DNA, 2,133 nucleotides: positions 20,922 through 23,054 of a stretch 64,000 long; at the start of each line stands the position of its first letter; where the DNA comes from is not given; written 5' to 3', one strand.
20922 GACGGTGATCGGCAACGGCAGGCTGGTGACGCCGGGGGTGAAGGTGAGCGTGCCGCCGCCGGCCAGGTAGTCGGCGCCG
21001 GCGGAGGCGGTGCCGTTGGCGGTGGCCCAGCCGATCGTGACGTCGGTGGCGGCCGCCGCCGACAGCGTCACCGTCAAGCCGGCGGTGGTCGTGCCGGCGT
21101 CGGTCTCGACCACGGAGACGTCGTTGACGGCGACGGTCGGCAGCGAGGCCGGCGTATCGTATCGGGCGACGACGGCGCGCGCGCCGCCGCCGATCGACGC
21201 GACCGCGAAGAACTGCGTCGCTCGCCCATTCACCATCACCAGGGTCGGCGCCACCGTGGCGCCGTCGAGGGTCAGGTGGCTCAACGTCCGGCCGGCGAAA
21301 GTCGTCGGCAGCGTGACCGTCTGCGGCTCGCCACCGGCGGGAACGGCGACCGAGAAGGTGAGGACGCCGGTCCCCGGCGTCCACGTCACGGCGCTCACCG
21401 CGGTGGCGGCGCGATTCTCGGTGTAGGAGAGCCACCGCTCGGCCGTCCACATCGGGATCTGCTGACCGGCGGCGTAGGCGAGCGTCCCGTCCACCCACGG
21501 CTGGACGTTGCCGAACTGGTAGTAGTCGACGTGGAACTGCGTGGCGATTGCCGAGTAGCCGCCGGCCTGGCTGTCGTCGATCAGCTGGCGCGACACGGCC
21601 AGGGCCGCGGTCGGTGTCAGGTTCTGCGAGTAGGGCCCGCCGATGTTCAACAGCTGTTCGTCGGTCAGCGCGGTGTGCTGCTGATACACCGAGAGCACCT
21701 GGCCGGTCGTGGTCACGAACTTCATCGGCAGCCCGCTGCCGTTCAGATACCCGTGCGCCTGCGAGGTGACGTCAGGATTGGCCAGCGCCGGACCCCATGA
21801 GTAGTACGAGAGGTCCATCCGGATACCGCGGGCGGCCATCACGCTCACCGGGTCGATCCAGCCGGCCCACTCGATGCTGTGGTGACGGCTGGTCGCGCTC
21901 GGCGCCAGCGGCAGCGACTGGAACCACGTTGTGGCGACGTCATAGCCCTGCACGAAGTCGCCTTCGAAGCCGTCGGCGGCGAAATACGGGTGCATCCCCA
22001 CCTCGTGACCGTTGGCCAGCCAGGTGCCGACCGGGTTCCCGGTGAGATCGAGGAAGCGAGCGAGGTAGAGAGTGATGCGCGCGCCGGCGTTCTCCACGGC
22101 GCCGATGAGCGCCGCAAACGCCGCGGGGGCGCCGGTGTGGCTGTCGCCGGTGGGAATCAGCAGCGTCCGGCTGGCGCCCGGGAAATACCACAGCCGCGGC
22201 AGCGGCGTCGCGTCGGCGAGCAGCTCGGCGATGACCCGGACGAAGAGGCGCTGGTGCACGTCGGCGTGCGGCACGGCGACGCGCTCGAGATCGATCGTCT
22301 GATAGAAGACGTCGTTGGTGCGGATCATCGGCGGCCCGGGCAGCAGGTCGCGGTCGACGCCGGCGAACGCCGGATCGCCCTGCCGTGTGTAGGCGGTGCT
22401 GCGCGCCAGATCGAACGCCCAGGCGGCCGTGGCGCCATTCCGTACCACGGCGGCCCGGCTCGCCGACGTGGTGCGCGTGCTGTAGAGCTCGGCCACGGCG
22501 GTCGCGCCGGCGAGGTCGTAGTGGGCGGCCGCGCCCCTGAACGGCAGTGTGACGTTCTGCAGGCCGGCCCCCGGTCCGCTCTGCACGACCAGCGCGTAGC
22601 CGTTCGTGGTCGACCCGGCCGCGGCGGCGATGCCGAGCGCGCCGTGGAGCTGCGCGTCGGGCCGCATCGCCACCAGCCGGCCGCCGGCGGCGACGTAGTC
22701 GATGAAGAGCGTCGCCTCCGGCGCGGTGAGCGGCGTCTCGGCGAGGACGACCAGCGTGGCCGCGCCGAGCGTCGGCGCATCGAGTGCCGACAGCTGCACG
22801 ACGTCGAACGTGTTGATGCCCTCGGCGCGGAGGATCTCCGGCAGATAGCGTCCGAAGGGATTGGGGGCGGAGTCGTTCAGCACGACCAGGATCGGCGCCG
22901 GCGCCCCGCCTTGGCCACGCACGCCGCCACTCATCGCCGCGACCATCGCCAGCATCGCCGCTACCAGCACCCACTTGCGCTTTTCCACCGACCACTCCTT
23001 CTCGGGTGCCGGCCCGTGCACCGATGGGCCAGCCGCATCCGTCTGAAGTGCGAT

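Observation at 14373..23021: Tandem paralogous giant secreted proteins built on a shared, unassigned ~580-aa N-terminal module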

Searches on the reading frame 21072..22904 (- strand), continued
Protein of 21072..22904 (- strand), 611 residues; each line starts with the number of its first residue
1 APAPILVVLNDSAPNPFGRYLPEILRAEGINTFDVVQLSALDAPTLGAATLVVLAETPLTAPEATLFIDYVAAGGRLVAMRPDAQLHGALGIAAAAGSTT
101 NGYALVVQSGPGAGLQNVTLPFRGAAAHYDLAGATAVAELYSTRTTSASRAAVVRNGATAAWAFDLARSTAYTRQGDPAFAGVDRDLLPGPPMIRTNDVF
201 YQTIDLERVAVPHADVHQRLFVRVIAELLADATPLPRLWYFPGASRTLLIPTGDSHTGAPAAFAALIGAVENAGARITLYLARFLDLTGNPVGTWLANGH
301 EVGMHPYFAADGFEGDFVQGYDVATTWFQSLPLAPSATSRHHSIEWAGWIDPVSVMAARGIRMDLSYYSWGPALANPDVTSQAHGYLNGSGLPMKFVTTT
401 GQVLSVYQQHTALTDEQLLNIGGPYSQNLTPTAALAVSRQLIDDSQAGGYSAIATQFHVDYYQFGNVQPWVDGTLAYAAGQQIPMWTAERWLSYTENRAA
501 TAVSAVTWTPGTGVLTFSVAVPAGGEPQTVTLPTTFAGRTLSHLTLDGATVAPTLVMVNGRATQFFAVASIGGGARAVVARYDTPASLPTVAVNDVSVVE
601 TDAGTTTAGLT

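Call 37: find_encoding_contigs(protein=P0065, flank=8000, max_places=2)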
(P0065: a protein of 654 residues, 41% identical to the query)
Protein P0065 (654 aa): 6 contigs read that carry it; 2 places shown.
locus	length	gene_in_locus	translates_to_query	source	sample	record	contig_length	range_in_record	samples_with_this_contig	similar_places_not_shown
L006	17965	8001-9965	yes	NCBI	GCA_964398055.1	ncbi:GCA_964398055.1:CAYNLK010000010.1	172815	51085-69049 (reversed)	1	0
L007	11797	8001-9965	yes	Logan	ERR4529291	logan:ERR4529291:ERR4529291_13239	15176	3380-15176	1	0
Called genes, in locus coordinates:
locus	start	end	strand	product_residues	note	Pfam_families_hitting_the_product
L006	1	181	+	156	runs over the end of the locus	-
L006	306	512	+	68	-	-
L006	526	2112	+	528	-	PF13088:BNR_2 (faint), PF15892:BNR_4 (faint)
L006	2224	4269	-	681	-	PF01011:PQQ (faint), PF13360:PQQ_2, PF13570:Beta-prop_ACSF4, PF13360:PQQ_2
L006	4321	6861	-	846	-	-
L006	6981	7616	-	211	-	PF00072:Response_reg, PF00196:GerE, PF04545:Sigma70_r4 (faint), PF08281:Sigma70_r4_2 (weak)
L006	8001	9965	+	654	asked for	-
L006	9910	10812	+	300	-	PF12146:Hydrolase_4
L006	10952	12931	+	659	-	PF00801:PKD (faint), PF18911:PKD_4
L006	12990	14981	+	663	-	PF00801:PKD (faint), PF18911:PKD_4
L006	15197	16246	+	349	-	PF01408:GFO_IDH_MocA, PF02629:CoA_binding (weak), PF02894:GFO_IDH_MocA_C (weak), PF22725:GFO_IDH_MocA_C3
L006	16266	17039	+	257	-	PF00535:Glycos_transf_2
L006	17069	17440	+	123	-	PF00892:EamA, PF10639:TMEM234 (weak)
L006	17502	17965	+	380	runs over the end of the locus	PF02350:Epimerase_2, PF13579:Glyco_trans_4_4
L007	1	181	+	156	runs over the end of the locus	-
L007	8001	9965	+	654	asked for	-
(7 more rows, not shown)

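Call 40: find_encoding_contigs(protein=P0001, flank=10000, max_places=1)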
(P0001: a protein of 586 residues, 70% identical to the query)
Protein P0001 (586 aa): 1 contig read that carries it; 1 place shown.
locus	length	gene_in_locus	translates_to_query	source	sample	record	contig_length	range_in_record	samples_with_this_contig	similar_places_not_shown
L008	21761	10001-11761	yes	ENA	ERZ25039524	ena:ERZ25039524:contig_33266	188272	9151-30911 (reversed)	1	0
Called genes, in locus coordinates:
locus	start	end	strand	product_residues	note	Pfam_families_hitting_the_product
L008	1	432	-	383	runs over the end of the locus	PF14319:Zn_Tnp_IS91, PF04986:Y2_Tnp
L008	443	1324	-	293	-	PF00589:Phage_integrase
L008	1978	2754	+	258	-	-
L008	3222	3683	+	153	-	PF06983:3-dmu-9_3-mt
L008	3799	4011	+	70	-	-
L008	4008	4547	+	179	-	-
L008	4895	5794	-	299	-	-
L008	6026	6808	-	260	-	PF00171:Aldedh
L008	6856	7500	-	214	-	PF00171:Aldedh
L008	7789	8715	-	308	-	PF03328:HpcH_HpaI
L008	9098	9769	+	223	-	PF12900:Pyridox_ox_2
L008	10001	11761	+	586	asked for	-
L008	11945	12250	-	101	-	-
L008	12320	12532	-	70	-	-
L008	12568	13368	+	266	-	PF03160:Calx-beta, PF17803:Cadherin_4, PF17892:Cadherin_5, PF17963:Big_9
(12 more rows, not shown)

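Call 41: find_encoding_contigs(protein=P0004, flank=10000, max_places=1)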
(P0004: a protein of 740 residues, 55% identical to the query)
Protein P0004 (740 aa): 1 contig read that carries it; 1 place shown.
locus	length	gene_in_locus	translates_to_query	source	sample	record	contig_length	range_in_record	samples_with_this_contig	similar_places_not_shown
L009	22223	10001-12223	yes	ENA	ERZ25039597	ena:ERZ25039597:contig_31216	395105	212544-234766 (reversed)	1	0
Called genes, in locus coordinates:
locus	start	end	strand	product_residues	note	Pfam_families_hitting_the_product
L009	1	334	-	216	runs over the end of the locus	-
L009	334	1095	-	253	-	-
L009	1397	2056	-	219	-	-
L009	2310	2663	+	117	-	-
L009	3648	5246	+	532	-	PF16949:ABC_tran_2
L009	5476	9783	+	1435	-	PF03160:Calx-beta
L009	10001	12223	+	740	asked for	PF03160:Calx-beta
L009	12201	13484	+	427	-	PF03160:Calx-beta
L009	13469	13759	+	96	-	PF03160:Calx-beta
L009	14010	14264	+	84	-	-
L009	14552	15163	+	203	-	PF03160:Calx-beta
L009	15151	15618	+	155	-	PF03160:Calx-beta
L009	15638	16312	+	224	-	PF03160:Calx-beta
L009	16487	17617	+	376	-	PF03160:Calx-beta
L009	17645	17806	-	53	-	PF14196:ATC_hydrolase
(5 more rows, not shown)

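Call 42: find_encoding_contigs(protein=P0022, flank=10000, max_places=1)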
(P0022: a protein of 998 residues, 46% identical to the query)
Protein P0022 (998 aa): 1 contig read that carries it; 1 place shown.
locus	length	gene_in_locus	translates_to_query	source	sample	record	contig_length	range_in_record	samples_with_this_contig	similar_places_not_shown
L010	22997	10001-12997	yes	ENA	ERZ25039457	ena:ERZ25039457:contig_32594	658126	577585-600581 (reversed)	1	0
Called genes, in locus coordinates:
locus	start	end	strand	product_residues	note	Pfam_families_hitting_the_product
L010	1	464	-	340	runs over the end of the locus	PF00534:Glycos_transf_1, PF13692:Glyco_trans_1_4, PF13524:Glyco_trans_1_2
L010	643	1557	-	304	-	PF13641:Glyco_tranf_2_3, PF00535:Glycos_transf_2, PF13632:Glyco_trans_2_3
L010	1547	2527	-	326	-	PF01073:3Beta_HSD, PF01370:Epimerase, PF02719:Polysacc_synt_2, PF04321:RmlD_sub_bind, PF05368:NmrA (weak), PF13460:NAD_binding_10 (weak), PF16363:GDP_Man_Dehyd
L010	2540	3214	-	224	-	PF02397:Bac_transf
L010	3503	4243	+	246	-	PF00483:NTP_transferase, PF12804:NTP_transf_3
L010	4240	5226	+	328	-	PF00288:GHMP_kinases_N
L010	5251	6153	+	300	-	PF10082:BBP2_2 (faint)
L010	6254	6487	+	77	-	-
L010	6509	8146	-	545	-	PF13360:PQQ_2 (faint)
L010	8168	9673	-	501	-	PF13360:PQQ_2 (faint)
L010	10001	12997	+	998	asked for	PF17803:Cadherin_4, PF17892:Cadherin_5, PF17963:Big_9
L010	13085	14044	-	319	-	-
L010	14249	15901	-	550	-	PF04055:Radical_SAM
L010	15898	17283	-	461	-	PF00535:Glycos_transf_2, PF13641:Glyco_tranf_2_3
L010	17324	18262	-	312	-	PF13439:Glyco_transf_4, PF13692:Glyco_trans_1_4, PF00534:Glycos_transf_1, PF13524:Glyco_trans_1_2 (weak)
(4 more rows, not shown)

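Call 43: find_related_loci(query=A1, collection=genome_contigs, flank=10000)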
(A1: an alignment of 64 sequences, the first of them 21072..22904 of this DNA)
Query A1 (611 aa) in genome_contigs; peptide patterns used: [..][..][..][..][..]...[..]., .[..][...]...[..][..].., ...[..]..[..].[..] (x = any residue, [..] = any of these).
598 stretches matched a pattern (row limit reached: there are more); 573 encode a relative of the query (tblastn E <= 1e-3); the best 80 are kept; 77 distinct loci.
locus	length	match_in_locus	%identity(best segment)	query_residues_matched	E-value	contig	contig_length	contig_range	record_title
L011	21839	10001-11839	80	1-611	0e+0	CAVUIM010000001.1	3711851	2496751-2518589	MAG: uncultured Acidobacteriota bacterium isolate MFD04651.bin.1.237 genome assembly, contig: contig_218, whole genome s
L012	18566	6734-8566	82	1-611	0e+0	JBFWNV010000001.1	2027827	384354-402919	MAG: Vicinamibacterales bacterium isolate CA_2019_TPBF_120 NODE_5_length_2027827_cov_8.162248_TPBF, whole genome shotgun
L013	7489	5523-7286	54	3-591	0e+0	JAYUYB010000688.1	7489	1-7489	MAG: Chloroflexota bacterium isolate GL137_UP_concoct_219 GL137_UP_concoct_219_687, whole genome shotgun sequence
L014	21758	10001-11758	53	5-586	0e+0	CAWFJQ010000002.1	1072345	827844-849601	MAG: Vicinamibacterales bacterium isolate MFD04651.bin.2.36 genome assembly, contig: contig_2817, whole genome shotgun s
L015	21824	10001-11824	67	1-611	0e+0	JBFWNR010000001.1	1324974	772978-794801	MAG: Vicinamibacterales bacterium isolate CA_2019_TPBF_117 NODE_20_length_1324974_cov_11.223935_TPBF, whole genome shotg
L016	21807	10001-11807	63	4-610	0e+0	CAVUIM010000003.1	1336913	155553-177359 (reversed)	MAG: uncultured Acidobacteriota bacterium isolate MFD04651.bin.1.237 genome assembly, contig: contig_6576, whole genome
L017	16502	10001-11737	43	4-567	6e-146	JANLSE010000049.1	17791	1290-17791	MAG: Roseiflexaceae bacterium isolate OTE_25_metabat_459 OTE_25_k141_4278316, whole genome shotgun sequence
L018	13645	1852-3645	42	2-590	1e-143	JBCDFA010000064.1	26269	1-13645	MAG: Chloroflexota bacterium isolate P01_G01_bin.9 k141_595448_length_26269_cov_35.9327, whole genome shotgun sequence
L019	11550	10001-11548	47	4-508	1e-142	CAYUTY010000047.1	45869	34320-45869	MAG TPA_asm: uncultured Anaerolineaceae bacterium isolate binchicken_co322_166 genome assembly, contig: NODE_1403_length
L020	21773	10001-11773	42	2-583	1e-142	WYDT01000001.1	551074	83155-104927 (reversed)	MAG: Chloroflexi bacterium AL-N1 GFH23_1086610, whole genome shotgun sequence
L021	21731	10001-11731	44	4-582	5e-142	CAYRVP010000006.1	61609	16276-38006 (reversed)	MAG TPA_asm: uncultured Caldilineaceae bacterium isolate SRP302447_co1_817 genome assembly, contig: NODE_1506_length_616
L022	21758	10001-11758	43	1-583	2e-140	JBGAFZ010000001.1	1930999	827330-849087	MAG: Aggregatilineales bacterium isolate MAG_MBR_H125.55 MBRH125-55_opera_contig_3, whole genome shotgun sequence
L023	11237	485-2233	43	1-582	2e-139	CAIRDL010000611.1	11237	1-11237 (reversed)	MAG: uncultured Oscillochloris sp. isolate Ja1-D5_bin-794 genome assembly, contig: bin-794:0611/1196, whole genome shotg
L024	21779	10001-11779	43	4-590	1e-139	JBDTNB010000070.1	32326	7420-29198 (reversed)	MAG: Chloroflexota bacterium isolate cluster3_bin.14 NODE_3991_length_32326_cov_13.640947, whole genome shotgun sequence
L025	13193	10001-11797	43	3-582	6e-138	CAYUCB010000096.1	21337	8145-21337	MAG TPA_asm: uncultured Caldilineaceae bacterium isolate binchicken_co186_200 genome assembly, contig: NODE_2891_length_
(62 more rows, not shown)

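Call 62: search_protein_representatives(alignment_id=A1)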
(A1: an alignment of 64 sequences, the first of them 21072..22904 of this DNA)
Query: 64 sequences, 643 profile positions. Proteins with E-value up to 0.001 (for the whole library): 3550; up to 1e-10: 2589; up to 1e-30: 1396. The best 150 are listed.
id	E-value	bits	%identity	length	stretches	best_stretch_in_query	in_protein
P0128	3.0e-250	848.3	-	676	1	4-641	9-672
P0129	1.9e-248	842.3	-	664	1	5-642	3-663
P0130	1.4e-241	819.7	-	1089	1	19-642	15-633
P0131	1.9e-241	819.3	-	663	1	5-642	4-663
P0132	1.5e-237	806.4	-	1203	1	19-642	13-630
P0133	1.4e-236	803.1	-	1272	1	16-641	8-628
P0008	3.4e-231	785.4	-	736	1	14-642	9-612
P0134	1.5e-230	783.3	-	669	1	38-642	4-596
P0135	2.3e-230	782.6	-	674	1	1-642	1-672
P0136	7.3e-230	781.0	-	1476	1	15-642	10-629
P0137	1.4e-229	780.1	-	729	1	17-642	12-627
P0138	2.5e-229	779.2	-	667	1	3-642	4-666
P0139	6.8e-229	777.8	-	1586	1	14-642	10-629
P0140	2.5e-228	775.9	-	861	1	22-642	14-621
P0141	3.5e-228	775.4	-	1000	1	13-642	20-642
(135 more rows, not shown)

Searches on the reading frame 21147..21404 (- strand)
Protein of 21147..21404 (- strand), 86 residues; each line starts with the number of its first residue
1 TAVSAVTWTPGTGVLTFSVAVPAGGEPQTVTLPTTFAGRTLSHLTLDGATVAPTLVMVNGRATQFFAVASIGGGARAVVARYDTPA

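Call 70: search_protein_families(library=pfam, proteins=[window:21147-21404:-], max_evalue=1)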
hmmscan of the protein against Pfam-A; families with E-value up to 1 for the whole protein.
window:21147-21404:- (86 aa): 0 families
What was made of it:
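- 21147..21401 (-): B beta-sandwich that closes the N-terminal module (aa 541-625). No Pfam hit (call 70).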

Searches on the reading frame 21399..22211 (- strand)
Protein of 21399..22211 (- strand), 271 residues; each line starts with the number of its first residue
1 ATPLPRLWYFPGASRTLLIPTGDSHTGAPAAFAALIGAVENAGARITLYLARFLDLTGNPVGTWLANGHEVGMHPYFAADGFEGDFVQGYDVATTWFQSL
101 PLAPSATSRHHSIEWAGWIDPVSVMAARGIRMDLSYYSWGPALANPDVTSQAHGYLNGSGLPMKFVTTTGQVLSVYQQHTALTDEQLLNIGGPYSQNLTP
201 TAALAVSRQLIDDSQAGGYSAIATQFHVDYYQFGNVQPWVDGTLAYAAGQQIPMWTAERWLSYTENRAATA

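Call 27: search_solved_structures(query=A2, max_evalue=10, show_alignments=5)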
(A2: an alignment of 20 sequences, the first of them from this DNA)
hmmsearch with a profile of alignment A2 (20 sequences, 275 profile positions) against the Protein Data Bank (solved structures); distinct sequences matched with E-value up to 10: 38.
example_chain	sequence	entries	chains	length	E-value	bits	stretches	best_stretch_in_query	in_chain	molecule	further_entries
1ykd_A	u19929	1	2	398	0.0087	18.5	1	132-187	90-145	adenylate cyclase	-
5jmu_A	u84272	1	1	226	0.052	16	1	28-100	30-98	Peptidoglycan N-acetylglucosamine deacetylase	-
9ho8_A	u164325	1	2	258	0.14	14.5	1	189-261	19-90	Uridine 5'-monophosphate synthase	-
7bly_A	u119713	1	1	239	0.16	14.4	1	28-104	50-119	Aspergillus niger contig An12c0130, genomic contig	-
9hoa_A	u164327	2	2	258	0.18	14.2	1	189-265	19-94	Uridine 5'-monophosphate synthase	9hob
7rmx_A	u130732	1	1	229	0.44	12.9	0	167-200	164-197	Tunable symmetric protein, D_3_212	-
3j9m_AK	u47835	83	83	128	0.64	12.4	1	98-133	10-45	uS14m | 28S ribosomal protein S14, mitochondrial | Small ribosomal subunit protein uS14m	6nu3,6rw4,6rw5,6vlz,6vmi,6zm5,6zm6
9hoy_A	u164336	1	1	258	1.1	11.7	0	189-261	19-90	Uridine 5'-monophosphate synthase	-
3bvj_A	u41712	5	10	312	1.1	11.7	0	189-261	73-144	Uridine 5'-monophosphate synthase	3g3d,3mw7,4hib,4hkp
9ho9_A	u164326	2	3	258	1.1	11.6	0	189-261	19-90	Uridine 5'-monophosphate synthase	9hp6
9how_A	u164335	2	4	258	1.3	11.4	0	189-264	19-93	Uridine 5'-monophosphate synthase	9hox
7q1h_A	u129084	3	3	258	1.4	11.3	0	189-263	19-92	Uridine 5'-monophosphate synthase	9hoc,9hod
2qcf_A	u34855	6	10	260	1.4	11.3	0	189-263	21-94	Uridine 5'-monophosphate synthase (UMP synthase) | Orotidine-5'-phosphate decarboxylase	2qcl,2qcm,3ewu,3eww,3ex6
9hp4_A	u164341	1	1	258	1.5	11.2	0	189-262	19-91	Uridine 5'-monophosphate synthase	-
9hp2_A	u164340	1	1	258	1.5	11.2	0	189-261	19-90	Uridine 5'-monophosphate synthase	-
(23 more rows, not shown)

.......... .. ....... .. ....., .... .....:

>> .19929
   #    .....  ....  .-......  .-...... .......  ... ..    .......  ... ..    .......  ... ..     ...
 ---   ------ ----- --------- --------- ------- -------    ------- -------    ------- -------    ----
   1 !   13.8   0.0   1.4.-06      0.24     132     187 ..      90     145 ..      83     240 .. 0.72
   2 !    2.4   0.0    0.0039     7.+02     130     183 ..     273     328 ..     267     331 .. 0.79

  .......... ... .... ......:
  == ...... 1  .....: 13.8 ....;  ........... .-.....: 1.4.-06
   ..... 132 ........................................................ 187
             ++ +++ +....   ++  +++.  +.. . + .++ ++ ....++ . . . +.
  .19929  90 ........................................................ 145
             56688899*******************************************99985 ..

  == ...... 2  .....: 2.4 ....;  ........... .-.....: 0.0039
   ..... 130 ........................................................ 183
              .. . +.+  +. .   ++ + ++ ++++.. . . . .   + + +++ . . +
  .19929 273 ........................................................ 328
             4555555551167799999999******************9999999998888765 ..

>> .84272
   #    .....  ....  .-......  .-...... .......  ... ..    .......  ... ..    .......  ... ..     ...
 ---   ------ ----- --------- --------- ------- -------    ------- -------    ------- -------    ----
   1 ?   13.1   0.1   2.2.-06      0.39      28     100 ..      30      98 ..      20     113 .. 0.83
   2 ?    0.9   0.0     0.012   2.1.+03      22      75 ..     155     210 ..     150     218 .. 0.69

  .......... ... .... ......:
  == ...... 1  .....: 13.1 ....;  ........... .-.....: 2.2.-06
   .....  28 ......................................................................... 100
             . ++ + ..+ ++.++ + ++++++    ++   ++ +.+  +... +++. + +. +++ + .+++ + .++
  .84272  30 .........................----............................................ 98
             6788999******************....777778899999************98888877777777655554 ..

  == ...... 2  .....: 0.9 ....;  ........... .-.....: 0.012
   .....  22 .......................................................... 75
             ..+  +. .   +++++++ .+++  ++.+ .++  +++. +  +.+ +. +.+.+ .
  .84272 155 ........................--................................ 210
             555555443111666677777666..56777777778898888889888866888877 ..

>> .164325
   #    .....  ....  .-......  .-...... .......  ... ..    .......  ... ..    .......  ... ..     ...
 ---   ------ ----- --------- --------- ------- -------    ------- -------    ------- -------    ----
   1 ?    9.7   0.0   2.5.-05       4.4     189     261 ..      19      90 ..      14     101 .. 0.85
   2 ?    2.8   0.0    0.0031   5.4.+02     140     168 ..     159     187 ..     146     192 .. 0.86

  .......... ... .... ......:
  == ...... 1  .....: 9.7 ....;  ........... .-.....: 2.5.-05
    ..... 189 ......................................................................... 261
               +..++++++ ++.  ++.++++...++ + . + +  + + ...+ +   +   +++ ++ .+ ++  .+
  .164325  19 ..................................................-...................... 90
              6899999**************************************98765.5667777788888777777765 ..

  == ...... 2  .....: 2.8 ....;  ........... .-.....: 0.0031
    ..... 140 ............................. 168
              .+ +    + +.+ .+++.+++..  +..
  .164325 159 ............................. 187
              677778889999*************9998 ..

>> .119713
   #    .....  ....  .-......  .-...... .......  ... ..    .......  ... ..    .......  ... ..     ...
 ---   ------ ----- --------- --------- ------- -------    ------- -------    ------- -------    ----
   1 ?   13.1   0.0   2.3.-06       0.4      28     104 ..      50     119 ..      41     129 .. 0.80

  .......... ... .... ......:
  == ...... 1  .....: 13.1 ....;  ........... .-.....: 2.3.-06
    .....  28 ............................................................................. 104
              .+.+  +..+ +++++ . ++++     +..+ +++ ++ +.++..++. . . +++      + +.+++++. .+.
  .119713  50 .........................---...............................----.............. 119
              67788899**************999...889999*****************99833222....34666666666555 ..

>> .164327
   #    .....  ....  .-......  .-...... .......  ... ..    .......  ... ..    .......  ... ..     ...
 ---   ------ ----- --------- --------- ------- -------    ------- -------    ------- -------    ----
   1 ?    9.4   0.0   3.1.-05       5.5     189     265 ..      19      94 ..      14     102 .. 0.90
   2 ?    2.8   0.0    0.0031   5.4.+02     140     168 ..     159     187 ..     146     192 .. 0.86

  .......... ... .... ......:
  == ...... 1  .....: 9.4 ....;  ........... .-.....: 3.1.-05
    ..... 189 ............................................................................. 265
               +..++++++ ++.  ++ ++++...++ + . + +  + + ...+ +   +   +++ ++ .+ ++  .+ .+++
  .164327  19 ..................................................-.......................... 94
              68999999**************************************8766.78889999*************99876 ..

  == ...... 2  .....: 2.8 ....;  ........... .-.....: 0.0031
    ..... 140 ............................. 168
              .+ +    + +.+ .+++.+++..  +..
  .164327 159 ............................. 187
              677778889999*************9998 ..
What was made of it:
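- Tried and rejected: An adenylate-cyclase GAF-region hit (1ykd, E = 0.009) falls in the insertion between motifs MT3 and MT4, and I treat it as chance (call 27).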
